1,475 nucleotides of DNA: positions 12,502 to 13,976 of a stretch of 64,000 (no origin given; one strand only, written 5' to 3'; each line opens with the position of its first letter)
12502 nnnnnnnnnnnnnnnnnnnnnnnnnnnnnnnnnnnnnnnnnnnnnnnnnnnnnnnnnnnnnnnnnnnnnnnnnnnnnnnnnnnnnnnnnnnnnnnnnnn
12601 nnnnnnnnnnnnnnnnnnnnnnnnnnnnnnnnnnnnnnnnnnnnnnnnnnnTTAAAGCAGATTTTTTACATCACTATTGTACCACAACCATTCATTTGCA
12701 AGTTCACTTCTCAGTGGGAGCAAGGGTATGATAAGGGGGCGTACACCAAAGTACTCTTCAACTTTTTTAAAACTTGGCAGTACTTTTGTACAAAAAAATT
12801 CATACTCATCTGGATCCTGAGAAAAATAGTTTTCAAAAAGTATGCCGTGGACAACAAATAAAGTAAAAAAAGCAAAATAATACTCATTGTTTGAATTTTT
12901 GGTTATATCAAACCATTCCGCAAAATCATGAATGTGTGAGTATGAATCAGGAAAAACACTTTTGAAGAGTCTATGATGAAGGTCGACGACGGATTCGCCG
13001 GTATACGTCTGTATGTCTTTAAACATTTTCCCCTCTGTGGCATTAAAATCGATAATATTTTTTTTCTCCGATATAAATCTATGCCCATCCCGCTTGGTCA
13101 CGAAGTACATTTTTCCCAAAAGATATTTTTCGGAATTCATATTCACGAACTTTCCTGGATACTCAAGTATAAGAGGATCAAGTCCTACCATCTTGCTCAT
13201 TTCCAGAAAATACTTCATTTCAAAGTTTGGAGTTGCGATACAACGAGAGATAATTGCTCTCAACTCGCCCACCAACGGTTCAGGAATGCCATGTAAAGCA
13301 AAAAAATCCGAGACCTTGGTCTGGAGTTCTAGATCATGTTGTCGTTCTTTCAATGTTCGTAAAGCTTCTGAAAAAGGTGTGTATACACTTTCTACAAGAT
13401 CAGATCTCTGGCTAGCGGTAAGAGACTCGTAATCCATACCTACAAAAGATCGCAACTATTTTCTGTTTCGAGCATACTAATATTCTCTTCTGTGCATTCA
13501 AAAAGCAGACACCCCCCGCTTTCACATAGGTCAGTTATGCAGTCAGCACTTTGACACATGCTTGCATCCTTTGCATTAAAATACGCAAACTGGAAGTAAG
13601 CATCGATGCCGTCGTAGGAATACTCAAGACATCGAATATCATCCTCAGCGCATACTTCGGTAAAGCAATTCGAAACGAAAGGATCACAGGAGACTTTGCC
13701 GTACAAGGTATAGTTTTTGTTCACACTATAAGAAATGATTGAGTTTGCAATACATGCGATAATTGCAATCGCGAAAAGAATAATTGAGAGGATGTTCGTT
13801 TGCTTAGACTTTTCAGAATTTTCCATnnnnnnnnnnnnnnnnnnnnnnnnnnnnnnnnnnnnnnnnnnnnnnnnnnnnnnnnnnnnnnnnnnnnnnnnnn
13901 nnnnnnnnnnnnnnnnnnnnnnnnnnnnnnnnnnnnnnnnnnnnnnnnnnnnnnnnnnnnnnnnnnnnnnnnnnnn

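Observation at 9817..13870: Accessory block: two unassignable ORFs, an orphan 8-TM sensor kinase, and an overlapping gene pair (267-aa cytoplasmic protein plus a membrane-anchored 12-cysteine protein) behind a tandem palindromic operator-like site.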

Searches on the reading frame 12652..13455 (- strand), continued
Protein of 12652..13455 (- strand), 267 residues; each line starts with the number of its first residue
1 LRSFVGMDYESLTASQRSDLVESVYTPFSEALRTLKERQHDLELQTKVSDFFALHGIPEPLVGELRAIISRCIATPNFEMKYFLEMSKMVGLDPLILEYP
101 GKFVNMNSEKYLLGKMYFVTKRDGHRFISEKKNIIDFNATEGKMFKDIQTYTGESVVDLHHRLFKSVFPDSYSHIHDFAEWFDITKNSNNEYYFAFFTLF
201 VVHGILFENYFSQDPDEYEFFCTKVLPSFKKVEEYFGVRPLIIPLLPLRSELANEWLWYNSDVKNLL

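Call 42: search_protein_families(library=pfam, proteins=[P0016, P0029, P0034, P0052, P0137, P0048, P0054, P0076, P0154, P0150], max_evalue=0.01)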
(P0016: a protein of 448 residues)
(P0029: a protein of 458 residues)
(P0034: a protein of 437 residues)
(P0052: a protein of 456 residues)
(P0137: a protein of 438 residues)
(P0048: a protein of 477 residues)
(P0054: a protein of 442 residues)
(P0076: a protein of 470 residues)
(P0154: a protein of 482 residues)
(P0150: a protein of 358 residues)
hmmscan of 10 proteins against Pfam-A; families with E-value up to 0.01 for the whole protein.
P0016 (448 aa): 1 family
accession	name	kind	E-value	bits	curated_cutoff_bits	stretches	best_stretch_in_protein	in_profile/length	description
PF00856.33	SET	-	9.4e-11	42.5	22.4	1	285-374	4-104/105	SET domain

P0029 (458 aa): 1 family
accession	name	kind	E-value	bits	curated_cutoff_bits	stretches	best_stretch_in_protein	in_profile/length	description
PF00856.33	SET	-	3.9e-07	30.9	22.4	1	281-370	3-103/105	SET domain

P0034 (437 aa): 1 family
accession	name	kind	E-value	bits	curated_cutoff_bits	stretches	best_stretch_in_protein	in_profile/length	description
PF00856.33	SET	-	1.5e-13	51.5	22.4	1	290-382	1-104/105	SET domain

P0052 (456 aa): 1 family
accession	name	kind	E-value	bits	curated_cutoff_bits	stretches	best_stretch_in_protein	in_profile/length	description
PF00856.33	SET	-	5.2e-09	36.9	22.4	1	299-401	1-105/105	SET domain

P0137 (438 aa): 1 family
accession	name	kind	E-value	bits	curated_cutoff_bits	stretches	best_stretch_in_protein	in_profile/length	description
PF00856.33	SET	-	1.3e-09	38.9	22.4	1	287-375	1-104/105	SET domain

P0048 (477 aa): 1 family
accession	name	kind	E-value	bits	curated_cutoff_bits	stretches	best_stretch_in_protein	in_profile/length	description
PF00583.31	Acetyltransf_1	-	0.0016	19.1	20.7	1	43-160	10-107/116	Acetyltransferase (GNAT) family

P0054 (442 aa): 2 families
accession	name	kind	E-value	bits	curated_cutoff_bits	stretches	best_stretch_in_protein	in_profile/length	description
PF00583.31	Acetyltransf_1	-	9.8e-06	26.3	20.7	1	35-133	19-102/116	Acetyltransferase (GNAT) family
PF13527.13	Acetyltransf_9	-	0.0083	16.6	25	0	91-121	74-104/127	Acetyltransferase (GNAT) domain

P0076 (470 aa): 1 family
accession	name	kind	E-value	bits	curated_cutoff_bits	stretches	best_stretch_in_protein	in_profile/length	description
PF00583.31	Acetyltransf_1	-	2.1e-06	28.4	20.7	1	36-153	3-105/116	Acetyltransferase (GNAT) family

P0154 (482 aa): 0 families

P0150 (358 aa): 0 families

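Call 44: find_related_loci(query=A1, collection=genome_contigs, flank=7000)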
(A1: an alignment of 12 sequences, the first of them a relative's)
Query A1 (261 aa) in genome_contigs; peptide patterns used: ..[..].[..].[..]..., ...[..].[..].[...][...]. (x = any residue, [..] = any of these).
165 stretches matched a pattern; 122 encode a relative of the query (tblastn E <= 1e-3); the best 80 are kept; 79 distinct loci.
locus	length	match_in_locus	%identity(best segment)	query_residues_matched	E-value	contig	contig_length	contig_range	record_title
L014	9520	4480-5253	44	3-261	5e-63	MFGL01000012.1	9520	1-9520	MAG: Candidatus Falkowbacteria bacterium RIFOXYC2_FULL_47_12 rifoxyc2_full_scaffold_2017, whole genome shotgun sequence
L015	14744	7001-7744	43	11-258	7e-62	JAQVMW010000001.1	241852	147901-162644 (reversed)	MAG: Candidatus Peribacteraceae bacterium isolate STF1_142 NODE_35_length_241852_cov_4.990919_Sandtown_F1, whole genome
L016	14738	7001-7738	41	17-261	2e-59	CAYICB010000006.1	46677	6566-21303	MAG TPA_asm: uncultured Candidatus Saccharibacteria bacterium isolate ERP119705_co18_100 genome assembly, contig: NODE_7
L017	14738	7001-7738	40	1-259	1e-57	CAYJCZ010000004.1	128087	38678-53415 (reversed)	MAG TPA_asm: uncultured Candidatus Saccharibacteria bacterium isolate ERP123247_co1_110 genome assembly, contig: NODE_60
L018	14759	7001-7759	40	6-259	5e-56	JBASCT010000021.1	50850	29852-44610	MAG: Minisyncoccia bacterium isolate MFD03501_ilm_asm_bin2 k127_68118, whole genome shotgun sequence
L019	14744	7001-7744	41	11-258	3e-56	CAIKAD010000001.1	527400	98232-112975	uncultured Candidatus Peregrinibacteria bacterium isolate LaPlata_bin-1026 genome assembly, contig: bin-1026:1/5, whole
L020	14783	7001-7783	41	1-261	1e-54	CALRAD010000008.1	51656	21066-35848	MAG: Candidatus Peribacteria bacterium isolate MaH-04nov19-275 genome assembly, contig: MaH-04nov19-C1333, whole genome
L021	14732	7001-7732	41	18-261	4e-54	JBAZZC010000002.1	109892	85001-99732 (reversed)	MAG: Candidatus Paceibacterota bacterium isolate SO_2017_GW1_97 NODE_1226_length_109892_cov_1.490512_OW334_2017, whole g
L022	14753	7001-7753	40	16-261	6e-52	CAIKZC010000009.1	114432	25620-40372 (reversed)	uncultured bacterium isolate AlinenLipids_bin-9080 genome assembly, contig: bin-9080:09/10, whole genome shotgun sequenc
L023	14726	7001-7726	41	15-256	3e-54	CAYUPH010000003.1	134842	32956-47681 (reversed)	MAG TPA_asm: uncultured Candidatus Saccharibacteria bacterium isolate SRP135725_co1_406 genome assembly, contig: NODE_56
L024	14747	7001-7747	37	14-261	4e-49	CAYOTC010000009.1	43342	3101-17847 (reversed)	MAG TPA_asm: uncultured Bdellovibrionales bacterium isolate SRP192927_co6_68 genome assembly, contig: NODE_1326_length_4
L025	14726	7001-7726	39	15-258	7e-49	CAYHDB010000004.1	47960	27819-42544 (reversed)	MAG TPA_asm: uncultured Candidatus Saccharibacteria bacterium isolate ERP119702_co1_281 genome assembly, contig: NODE_60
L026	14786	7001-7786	38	2-261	1e-48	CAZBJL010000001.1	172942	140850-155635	MAG TPA_asm: uncultured Candidatus Saccharibacteria bacterium isolate SRP278252_co2_184 genome assembly, contig: NODE_95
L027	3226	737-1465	39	16-260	1e-47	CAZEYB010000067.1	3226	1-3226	MAG TPA_asm: uncultured Bdellovibrionales bacterium isolate binchicken_co387_13 genome assembly, contig: NODE_44195_leng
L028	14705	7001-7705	38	18-253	3e-47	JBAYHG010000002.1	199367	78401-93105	MAG: Candidatus Peribacteraceae bacterium isolate SO_2016_GW1_144 scaffold00137_OW334_2016, whole genome shotgun sequenc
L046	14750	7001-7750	37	3-253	5e-43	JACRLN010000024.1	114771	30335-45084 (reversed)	MAG: Nitrospirae bacterium isolate NC_groundwater_1882_Pr3_B-0.1um_42_111 SR2-18-B1_coassembly_4679, whole genome shotgu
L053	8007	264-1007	37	10-261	2e-41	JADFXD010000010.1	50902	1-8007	MAG: Nitrospirae bacterium isolate nDJH13bin1 nDJH13_bin1_NODE_268_length_50902_cov_55.730859, whole genome shotgun sequ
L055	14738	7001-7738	34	5-253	7e-41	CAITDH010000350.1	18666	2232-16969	MAG: uncultured Desulfobulbaceae bacterium isolate Kiruna2_bin-2539 genome assembly, contig: bin-2539:350/377, whole gen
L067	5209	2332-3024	39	18-250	5e-40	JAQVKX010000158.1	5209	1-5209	MAG: Candidatus Gastranaerophilales bacterium isolate STE_97 NODE_48093_length_5209_cov_5.742227_Sandtown_E, whole genom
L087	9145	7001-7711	33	15-257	4e-37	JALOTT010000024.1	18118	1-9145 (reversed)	MAG: Verrucomicrobia bacterium isolate Prado240 scaffold_3763, whole genome shotgun sequence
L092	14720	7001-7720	33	15-259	2e-36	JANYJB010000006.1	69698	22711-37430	MAG: Verrucomicrobia bacterium isolate GL140_3_metabinner_49 GL140_3_k141_2471114, whole genome shotgun sequence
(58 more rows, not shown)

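Call 51: search_protein_families(library=pfam, proteins=[L055:4935-6356:+, L055:6388-6930:+, L046:7854-8372:+, L053:1118-1546:+, L087:8309-8839:+, L092:8305-8802:+, L067:1551-2195:+, L067:3093-4106:+, L067:4103-5131:+, L007:5928-6539:+], max_evalue=0.1)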
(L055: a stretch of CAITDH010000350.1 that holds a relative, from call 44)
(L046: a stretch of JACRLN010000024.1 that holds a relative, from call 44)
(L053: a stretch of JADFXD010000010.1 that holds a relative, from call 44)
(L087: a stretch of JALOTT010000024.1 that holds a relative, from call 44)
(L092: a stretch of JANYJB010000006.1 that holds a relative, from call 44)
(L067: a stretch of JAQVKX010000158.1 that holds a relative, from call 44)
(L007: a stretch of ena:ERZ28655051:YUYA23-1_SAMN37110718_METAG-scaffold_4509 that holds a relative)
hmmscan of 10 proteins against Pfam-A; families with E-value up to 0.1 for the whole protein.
L055:4935-6356:+ (473 aa): 2 families
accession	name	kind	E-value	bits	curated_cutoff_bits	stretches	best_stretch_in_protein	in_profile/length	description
PF16653.10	Sacchrp_dh_C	-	7e-34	118.6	31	1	158-431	1-253/265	Saccharopine dehydrogenase C-terminal domain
PF03435.24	Sacchrp_dh_NADP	-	1.6e-28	100.1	25.1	1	15-154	1-129/129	Saccharopine dehydrogenase NADP binding domain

L055:6388-6930:+ (180 aa): 0 families

L046:7854-8372:+ (172 aa): 0 families

L053:1118-1546:+ (142 aa): 0 families

L087:8309-8839:+ (176 aa): 0 families

L092:8305-8802:+ (165 aa): 1 family
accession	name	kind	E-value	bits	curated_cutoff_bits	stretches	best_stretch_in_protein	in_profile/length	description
PF09335.16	VTT_dom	-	0.00026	21.9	33.9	1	40-152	14-117/123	VTT domain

L067:1551-2195:+ (214 aa): 0 families

L067:3093-4106:+ (337 aa): 2 families
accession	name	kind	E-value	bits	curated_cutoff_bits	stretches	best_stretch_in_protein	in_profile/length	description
PF08013.17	GatZ_KbaZ-like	-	6.6e-07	28.8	26.7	1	18-128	24-140/420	D-tagatose-1,6-bisphosphate aldolase subunit GatZ/KbaZ-like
PF15913.10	Furin-like_2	-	0.024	15.3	28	1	69-119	26-76/102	Furin-like repeat, cysteine-rich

L067:4103-5131:+ (342 aa): 6 families
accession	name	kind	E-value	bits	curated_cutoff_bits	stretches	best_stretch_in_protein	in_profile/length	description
PF01636.29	APH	-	1.5e-05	25.3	23.2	1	171-228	154-212/239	Phosphotransferase enzyme family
PF04655.20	APH_6_hur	-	3.2e-05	23.9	27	1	169-227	143-200/252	Aminoglycoside/hydroxyurea antibiotic resistance kinase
PF02958.26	EcKL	-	0.001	18.9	22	1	159-203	190-233/294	Ecdysteroid kinase-like family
PF19974.5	TCAD9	-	0.016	14.8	40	1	170-203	282-314/429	Ternary complex associated domain 9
PF13656.11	RNA_pol_L_2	-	0.04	14.1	27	0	222-279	13-69/75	RNA polymerase Rpb3/Rpb11 dimerisation domain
PF10657.14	RC-P840_PscD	-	0.067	13.9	23.5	0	13-45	93-126/144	Photosystem P840 reaction centre protein PscD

L007:5928-6539:+ (203 aa): 0 families

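Call 89: search_solved_structures(query=A4, max_evalue=10)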
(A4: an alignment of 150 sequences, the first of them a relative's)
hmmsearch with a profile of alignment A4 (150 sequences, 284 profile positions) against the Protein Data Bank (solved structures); distinct sequences matched with E-value up to 10: 0.

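Call 90: search_protein_families(library=pfam, alignment_id=A4, max_evalue=0.001)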
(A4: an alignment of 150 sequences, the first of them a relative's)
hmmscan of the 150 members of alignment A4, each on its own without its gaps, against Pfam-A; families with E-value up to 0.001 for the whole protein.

A. member 1, P0001 (261 aa): 0 families

B. families by the number of members that match (of 150 scanned): 2 families
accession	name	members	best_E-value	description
PF00856.33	SET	5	1.5e-13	SET domain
PF00583.31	Acetyltransf_1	2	2.1e-06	Acetyltransferase (GNAT) family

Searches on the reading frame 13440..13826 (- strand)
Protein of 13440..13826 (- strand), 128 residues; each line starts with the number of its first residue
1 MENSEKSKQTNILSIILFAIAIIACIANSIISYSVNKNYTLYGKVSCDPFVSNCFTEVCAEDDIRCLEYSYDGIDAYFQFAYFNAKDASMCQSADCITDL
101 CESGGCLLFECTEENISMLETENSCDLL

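Call 4: search_protein_families(library=pfam, proteins=[window:13440-13826:-], max_evalue=1)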
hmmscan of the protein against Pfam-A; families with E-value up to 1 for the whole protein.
window:13440-13826:- (128 aa): 0 families

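Call 7: search_protein_families(library=ncbifam, proteins=[window:13440-13826:-], max_evalue=1)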
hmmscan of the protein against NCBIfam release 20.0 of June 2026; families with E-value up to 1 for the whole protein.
window:13440-13826:- (128 aa): 1 family
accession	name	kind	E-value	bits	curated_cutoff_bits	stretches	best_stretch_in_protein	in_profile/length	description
NF033457.1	elgicin_lanti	subfamily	0.94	9.5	40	0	89-107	32-50/64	elgicin/penisin family lantibiotic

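Call 8: search_protein_families(library=phrogs, proteins=[window:13440-13826:-], max_evalue=1)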
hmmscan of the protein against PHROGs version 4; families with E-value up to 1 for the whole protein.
window:13440-13826:- (128 aa): 1 family
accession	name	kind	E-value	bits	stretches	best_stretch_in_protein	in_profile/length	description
phrog_12212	-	unknown function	0.56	11.2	0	9-30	3-24/40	-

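Call 9: search_protein_families(library=padloc, proteins=[window:13440-13826:-], max_evalue=1)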
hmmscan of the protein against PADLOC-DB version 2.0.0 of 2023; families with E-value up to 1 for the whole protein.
window:13440-13826:- (128 aa): 0 families

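Call 12: find_homologous_proteins(query=window:13440-13826:-, max_evalue=0.01)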
Query window:13440-13826:- (128 aa): 3 proteins with E <= 0.01 among 4 candidates.
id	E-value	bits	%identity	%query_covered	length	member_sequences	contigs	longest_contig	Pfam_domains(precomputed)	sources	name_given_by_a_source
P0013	1.4e-77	275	100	100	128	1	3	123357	-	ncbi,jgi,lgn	-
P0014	9.0e-45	169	61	89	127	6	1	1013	-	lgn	-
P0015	1.7e-33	133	57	78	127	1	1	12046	-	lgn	-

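Call 62: find_homologous_proteins(query=A2, max_evalue=0.001)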
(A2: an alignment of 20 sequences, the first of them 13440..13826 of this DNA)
Query A2 (20 sequences) (128 aa, profile of the alignment): 25 proteins with E <= 0.001 among 945 candidates.
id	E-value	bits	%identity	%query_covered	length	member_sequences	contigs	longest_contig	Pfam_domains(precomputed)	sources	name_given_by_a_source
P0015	1.1e-27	114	57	78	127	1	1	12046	-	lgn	-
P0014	1.5e-27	114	61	89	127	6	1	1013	-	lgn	-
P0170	2.0e-24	104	31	66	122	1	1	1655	-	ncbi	-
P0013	5.1e-24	103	100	100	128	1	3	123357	-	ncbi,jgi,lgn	-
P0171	9.2e-23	99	31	77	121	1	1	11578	-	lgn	-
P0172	1.2e-22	98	27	64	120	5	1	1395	-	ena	-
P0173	1.5e-22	98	26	77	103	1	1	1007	-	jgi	jgi:hypothetical protein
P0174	2.0e-22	97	29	81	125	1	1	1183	-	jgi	jgi:hypothetical protein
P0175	2.6e-22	97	27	75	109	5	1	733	-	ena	-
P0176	3.1e-22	97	25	70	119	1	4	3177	-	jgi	jgi:hypothetical protein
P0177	5.2e-22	96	29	54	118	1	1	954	-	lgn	-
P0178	2.4e-20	91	30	75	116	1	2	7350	-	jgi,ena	jgi:hypothetical protein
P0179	2.0e-19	88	31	59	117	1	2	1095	-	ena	-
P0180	2.4e-19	87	24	73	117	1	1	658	-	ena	-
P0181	3.3e-19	87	26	66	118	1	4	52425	-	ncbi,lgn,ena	-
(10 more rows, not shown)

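Call 71: predict_structure(alignment_id=A3)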
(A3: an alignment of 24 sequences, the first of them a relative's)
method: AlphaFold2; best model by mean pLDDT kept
length: 128 residues; sequences in the alignment: 24
mean_pLDDT: 78.8   pTM: 0.54
mean pLDDT of the five models: 78.8, 76.7, 76.7, 69.0, 68.7
residues with pLDDT >= 90: 19; 70-90: 77; 50-70: 31; < 50: 1
segments of 3 or more residues with pLDDT < 50: none
pLDDT, mean of each block of 10 residues (from residue 1): 70 95 95 75 84 80 66 73 82 82 87 74 58
secondary structure, 60 per line:
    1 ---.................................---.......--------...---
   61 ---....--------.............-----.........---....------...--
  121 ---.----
elements in order: H4-36 E40-46 E55-57 H64-67 E76-84 H85-88 H94-102 E106-109

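Call 93: find_encoding_contigs(protein=P0013, flank=1000, max_places=10)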
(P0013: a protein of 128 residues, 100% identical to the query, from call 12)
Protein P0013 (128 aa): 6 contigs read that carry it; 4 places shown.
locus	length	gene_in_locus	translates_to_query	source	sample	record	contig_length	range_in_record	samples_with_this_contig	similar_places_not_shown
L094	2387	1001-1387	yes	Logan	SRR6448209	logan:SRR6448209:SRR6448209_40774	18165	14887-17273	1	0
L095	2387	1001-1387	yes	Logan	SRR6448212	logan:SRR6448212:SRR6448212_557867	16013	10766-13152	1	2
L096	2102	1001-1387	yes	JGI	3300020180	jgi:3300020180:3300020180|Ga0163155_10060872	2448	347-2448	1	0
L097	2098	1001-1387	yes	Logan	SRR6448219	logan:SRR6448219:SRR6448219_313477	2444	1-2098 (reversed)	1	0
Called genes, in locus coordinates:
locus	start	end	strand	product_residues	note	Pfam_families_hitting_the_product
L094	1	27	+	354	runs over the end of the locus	PF00226:DnaJ, PF01556:DnaJ_C, PF00684:DnaJ_CXXCXGXG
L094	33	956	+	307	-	PF00892:EamA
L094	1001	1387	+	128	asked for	-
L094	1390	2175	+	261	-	-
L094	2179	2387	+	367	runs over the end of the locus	?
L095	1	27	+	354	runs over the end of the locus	PF00226:DnaJ, PF01556:DnaJ_C, PF00684:DnaJ_CXXCXGXG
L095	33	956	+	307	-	PF00892:EamA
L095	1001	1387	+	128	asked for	-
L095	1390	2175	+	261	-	-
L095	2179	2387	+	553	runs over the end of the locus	PF00512:HisKA, PF02518:HATPase_c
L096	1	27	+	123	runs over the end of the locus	PF01556:DnaJ_C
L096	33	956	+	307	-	PF00892:EamA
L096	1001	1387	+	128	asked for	-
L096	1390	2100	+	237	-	?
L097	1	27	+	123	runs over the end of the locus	PF01556:DnaJ_C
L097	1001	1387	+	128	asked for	-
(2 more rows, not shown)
